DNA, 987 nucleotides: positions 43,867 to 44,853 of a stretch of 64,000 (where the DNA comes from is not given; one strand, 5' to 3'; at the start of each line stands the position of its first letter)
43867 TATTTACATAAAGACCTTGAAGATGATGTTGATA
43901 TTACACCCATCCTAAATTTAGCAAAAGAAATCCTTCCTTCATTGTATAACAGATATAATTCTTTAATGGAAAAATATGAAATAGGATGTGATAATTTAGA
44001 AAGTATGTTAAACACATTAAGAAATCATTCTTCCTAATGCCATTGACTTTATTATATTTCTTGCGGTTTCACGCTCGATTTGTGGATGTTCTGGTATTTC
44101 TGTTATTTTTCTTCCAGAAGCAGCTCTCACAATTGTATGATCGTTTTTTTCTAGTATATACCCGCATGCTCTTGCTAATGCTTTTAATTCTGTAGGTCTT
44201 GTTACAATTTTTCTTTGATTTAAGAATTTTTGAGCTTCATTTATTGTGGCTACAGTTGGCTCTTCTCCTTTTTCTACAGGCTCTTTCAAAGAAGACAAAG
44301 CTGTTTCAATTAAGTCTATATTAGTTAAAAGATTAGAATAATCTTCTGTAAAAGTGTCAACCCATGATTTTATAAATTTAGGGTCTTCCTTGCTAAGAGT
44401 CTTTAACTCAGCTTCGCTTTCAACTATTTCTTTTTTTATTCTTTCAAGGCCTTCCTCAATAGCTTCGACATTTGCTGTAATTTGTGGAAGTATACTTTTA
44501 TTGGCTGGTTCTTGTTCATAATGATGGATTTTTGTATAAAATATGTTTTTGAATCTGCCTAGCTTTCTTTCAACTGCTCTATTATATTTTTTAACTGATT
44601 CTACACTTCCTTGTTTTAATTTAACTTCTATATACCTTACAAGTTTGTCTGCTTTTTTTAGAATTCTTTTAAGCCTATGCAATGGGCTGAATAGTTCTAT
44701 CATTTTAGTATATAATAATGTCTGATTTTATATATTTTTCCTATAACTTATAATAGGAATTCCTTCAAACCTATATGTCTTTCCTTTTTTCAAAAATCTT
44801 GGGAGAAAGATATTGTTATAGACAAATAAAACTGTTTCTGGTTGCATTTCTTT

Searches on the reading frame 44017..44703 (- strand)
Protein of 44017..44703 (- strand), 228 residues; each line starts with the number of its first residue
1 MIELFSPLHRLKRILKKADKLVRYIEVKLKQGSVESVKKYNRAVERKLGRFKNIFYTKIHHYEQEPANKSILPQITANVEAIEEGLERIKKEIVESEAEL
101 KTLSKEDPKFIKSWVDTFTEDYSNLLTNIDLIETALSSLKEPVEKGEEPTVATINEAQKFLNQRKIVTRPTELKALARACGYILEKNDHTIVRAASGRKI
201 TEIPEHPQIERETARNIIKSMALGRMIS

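Call 64: search_protein_families(library=pfam, proteins=[window:44017-44703:-], max_evalue=0.01)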
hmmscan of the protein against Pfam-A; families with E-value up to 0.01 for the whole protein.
window:44017-44703:- (228 aa): 5 families
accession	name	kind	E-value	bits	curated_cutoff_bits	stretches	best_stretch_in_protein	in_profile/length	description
PF04513.17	Baculo_PEP_C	-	0.0054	17.2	38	1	68-138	29-99/140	Baculovirus polyhedron envelope protein, PEP, C terminus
PF10392.15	COG5_N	-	0.0076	16.9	31.2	0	61-105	63-107/132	Conserved oligomeric Golgi complex subunit 5, N-terminal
PF20302.4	HisK-N-like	-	0.0085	16.7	27.8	0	101-153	15-67/132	HisK-N-like globin domain of the ASK signalosome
PF24487.1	NDC80_loop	-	0.0086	16.2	27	0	81-168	105-192/233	Kinetochore protein NDC80 loop region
PF07927.17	HicA_toxin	-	0.0099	16.4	27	0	172-220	3-55/58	HicA toxin of bacterial toxin-antitoxin,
